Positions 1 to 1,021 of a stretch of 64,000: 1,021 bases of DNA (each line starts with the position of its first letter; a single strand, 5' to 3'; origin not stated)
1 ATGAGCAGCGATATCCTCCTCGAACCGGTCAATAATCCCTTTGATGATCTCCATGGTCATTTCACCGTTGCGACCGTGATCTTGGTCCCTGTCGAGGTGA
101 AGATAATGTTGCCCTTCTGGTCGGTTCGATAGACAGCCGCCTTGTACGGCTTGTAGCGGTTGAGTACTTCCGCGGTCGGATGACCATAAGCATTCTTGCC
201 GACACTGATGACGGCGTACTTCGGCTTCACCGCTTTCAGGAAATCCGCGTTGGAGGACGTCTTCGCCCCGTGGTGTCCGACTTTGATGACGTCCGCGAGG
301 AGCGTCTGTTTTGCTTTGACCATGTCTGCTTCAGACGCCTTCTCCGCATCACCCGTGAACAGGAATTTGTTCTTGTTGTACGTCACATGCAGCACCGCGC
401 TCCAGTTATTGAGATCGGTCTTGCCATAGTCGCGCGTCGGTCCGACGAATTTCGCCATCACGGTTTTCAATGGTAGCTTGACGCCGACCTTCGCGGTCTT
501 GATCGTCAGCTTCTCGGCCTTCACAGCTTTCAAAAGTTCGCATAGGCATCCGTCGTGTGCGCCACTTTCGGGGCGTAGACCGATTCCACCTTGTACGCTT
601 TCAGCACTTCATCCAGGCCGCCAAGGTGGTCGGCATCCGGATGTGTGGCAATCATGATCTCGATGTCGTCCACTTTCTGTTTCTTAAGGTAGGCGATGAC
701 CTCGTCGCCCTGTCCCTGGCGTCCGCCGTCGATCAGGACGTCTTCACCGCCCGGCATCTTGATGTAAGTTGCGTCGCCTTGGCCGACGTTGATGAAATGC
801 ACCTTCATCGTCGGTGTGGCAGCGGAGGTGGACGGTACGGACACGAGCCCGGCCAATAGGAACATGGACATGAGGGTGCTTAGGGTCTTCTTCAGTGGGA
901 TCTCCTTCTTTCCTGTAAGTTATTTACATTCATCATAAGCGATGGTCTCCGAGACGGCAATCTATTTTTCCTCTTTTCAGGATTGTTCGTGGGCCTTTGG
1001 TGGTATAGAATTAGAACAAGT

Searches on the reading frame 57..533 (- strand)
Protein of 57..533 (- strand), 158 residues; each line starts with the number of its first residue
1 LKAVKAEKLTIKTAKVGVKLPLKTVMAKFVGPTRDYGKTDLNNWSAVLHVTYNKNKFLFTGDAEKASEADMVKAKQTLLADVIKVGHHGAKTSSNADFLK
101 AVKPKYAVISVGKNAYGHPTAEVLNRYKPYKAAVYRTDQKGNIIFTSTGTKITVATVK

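Call 49: search_protein_families(library=pfam, max_evalue=0.001, proteins=[window:57-533:-])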
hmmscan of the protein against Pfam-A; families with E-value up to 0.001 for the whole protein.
window:57-533:- (158 aa): 1 family
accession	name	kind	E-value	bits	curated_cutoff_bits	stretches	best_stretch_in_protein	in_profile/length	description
PF00753.33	Lactamase_B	-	5e-07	30.3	22.7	1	41-112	128-195/196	Metallo-beta-lactamase superfamily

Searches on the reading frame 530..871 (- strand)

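Call 49: search_protein_families(library=pfam, max_evalue=0.001, proteins=[window:530-871:-])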
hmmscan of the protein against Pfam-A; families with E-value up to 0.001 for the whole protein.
window:530-871:- (113 aa): 4 families
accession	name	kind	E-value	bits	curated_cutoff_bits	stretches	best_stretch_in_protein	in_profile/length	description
PF00753.33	Lactamase_B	-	1.5e-12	48.3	22.7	1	28-104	2-78/196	Metallo-beta-lactamase superfamily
PF19583.5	ODP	-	0.00041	20.7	27.2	1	36-102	6-73/194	ODP family beta lactamase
PF16661.11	Lactamase_B_6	-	0.0007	19.4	27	0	44-97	8-63/193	Metallo-beta-lactamase superfamily domain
PF12706.13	Lactamase_B_2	-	0.00092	19.3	27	0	63-102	24-64/200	Beta-lactamase superfamily domain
